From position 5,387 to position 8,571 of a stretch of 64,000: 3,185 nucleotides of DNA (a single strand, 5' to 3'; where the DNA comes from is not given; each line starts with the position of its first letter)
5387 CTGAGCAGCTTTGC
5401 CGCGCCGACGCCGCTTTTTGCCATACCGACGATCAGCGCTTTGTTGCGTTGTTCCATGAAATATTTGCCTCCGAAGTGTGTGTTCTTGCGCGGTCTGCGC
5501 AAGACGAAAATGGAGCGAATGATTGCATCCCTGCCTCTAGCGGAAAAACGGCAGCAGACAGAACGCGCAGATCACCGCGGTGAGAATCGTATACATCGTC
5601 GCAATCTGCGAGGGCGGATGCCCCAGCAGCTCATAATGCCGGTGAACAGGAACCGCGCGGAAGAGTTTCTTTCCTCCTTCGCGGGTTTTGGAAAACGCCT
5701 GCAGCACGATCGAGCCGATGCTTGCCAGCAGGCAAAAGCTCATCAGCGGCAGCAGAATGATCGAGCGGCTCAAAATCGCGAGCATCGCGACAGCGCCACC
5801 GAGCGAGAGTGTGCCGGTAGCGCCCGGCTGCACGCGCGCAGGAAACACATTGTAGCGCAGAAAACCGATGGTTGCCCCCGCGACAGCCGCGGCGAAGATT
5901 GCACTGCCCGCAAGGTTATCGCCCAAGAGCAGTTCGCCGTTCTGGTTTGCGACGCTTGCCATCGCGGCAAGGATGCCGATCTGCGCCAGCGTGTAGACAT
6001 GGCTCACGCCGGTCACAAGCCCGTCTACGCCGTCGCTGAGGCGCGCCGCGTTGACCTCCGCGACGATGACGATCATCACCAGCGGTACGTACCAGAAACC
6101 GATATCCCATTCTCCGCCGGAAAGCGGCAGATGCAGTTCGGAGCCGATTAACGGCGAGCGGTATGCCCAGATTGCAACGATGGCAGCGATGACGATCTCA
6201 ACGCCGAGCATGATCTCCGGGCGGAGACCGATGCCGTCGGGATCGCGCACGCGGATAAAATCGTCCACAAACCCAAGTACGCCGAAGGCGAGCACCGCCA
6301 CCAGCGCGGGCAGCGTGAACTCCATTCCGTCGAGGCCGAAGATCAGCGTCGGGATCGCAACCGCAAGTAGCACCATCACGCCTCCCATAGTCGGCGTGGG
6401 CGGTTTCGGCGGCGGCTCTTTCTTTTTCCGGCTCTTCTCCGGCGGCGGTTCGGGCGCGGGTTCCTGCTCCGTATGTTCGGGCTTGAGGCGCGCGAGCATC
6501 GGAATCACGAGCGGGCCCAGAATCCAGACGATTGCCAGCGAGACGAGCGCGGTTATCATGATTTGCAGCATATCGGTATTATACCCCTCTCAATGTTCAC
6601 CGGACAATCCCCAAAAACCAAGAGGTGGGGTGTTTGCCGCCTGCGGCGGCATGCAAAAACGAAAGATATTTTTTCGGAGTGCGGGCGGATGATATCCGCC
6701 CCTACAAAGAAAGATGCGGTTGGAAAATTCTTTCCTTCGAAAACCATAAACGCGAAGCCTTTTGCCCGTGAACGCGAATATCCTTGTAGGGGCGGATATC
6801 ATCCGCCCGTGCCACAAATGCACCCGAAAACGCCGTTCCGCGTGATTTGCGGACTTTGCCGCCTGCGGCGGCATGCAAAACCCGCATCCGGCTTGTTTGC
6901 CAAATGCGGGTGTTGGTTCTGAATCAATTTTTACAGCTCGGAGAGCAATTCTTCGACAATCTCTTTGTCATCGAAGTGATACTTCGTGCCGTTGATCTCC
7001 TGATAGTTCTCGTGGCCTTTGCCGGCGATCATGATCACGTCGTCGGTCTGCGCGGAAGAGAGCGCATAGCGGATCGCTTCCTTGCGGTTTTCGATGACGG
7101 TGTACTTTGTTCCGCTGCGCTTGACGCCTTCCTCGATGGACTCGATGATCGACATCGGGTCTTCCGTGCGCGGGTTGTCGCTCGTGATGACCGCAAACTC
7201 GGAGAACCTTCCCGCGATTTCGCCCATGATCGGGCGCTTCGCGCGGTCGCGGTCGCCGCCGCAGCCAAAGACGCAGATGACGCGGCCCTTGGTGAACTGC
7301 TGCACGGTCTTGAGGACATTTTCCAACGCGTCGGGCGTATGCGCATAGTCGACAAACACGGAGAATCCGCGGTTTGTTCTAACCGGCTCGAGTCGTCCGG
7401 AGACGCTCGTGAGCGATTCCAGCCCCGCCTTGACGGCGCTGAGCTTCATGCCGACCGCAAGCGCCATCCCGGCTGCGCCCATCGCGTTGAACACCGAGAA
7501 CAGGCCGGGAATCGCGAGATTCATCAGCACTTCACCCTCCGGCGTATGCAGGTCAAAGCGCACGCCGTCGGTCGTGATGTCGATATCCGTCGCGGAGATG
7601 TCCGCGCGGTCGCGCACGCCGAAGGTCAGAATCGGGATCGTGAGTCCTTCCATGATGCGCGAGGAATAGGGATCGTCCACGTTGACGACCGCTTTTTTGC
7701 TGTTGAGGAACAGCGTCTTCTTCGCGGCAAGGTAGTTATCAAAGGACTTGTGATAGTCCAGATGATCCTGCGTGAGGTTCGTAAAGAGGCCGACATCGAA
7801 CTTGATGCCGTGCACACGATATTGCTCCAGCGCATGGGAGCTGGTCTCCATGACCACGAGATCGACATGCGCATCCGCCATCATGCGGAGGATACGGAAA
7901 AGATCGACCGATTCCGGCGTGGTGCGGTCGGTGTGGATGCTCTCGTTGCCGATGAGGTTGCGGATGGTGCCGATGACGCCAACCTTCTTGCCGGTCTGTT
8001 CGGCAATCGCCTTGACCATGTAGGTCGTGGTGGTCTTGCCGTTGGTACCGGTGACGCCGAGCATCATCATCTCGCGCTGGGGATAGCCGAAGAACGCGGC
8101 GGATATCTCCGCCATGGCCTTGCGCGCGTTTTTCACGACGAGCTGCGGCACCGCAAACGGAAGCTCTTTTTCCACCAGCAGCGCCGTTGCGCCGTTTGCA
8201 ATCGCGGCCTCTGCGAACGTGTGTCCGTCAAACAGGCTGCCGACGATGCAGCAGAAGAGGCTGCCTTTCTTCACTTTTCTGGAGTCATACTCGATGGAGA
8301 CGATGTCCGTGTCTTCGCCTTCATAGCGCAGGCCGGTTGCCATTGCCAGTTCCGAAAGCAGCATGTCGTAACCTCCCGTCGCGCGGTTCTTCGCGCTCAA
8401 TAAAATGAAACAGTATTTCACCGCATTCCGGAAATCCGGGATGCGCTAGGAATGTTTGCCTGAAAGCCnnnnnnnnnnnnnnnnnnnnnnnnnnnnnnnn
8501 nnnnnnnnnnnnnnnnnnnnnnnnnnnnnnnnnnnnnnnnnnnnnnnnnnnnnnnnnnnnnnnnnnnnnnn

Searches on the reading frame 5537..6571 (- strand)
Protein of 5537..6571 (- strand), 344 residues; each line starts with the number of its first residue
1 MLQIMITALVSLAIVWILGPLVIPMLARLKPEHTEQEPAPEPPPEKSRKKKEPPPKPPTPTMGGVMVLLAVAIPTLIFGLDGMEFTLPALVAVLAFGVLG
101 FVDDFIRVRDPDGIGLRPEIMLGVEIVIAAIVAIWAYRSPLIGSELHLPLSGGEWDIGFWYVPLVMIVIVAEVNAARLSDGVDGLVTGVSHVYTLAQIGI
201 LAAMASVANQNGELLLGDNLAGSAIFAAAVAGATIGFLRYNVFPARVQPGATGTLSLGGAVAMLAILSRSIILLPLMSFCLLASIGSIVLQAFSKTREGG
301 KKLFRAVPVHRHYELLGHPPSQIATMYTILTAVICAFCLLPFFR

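Call 7: search_protein_families(library=pfam, proteins=[window:5537-6571:-], max_evalue=0.001)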
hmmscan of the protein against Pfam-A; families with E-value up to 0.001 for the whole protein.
window:5537-6571:- (344 aa): 1 family
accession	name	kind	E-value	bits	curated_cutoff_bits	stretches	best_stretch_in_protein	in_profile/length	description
PF00953.26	Glycos_transf_4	-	5.5e-24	85.4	27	1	89-268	4-159/160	Glycosyl transferase family 4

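Call 78: search_protein_families(library=ncbifam, proteins=[window:5537-6571:-], max_evalue=0.001)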
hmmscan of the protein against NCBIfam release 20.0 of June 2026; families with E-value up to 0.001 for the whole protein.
window:5537-6571:- (344 aa): 3 families
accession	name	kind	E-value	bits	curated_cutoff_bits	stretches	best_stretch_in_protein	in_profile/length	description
TIGR00445.1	mraY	equivalog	1.7e-56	192.1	192.05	1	17-334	3-310/321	phospho-N-acetylmuramoyl-pentapeptide-transferase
NF053644.1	MraY_archaea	equivalog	4.4e-17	62.4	450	1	153-338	174-339/340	pseudomurein biosynthesis MraY family phospho-N-acetylmuramoyl-pentapeptide-transferase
TIGR02380.1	ECA_wecA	exception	5.8e-05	22.4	326.05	1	60-205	42-174/346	UDP-N-acetylglucosamine--undecaprenyl-phosphate N-acetylglucosaminephosphotransferase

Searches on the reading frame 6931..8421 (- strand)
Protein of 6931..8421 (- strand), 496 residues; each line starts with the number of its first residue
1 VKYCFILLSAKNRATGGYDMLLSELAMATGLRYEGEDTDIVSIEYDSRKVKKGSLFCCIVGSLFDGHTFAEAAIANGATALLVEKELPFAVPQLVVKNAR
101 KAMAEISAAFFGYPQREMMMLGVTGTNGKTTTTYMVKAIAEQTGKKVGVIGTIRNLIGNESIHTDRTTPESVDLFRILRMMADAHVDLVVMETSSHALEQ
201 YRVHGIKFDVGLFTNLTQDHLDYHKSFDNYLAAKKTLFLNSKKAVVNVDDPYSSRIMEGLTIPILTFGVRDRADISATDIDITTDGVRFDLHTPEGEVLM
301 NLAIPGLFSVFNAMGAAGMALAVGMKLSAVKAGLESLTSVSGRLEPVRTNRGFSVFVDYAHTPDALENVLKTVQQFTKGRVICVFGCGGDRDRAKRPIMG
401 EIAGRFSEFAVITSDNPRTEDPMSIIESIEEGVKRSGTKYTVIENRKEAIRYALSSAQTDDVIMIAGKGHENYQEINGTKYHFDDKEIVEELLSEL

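Call 7: search_protein_families(library=pfam, proteins=[window:6931-8421:-], max_evalue=0.001)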
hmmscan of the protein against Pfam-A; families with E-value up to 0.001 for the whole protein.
window:6931-8421:- (496 aa): 3 families
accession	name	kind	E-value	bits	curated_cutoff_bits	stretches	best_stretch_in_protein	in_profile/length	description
PF08245.18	Mur_ligase_M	-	3.5e-53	181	24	1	123-320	1-200/200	Mur ligase middle domain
PF02875.26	Mur_ligase_C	-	9.3e-37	127.1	28.4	1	342-469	1-127/127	Mur ligase, glutamate ligase domain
PF01225.30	Mur_ligase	-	5.4e-09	36.7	21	1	40-109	2-93/95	Mur ligase family, catalytic domain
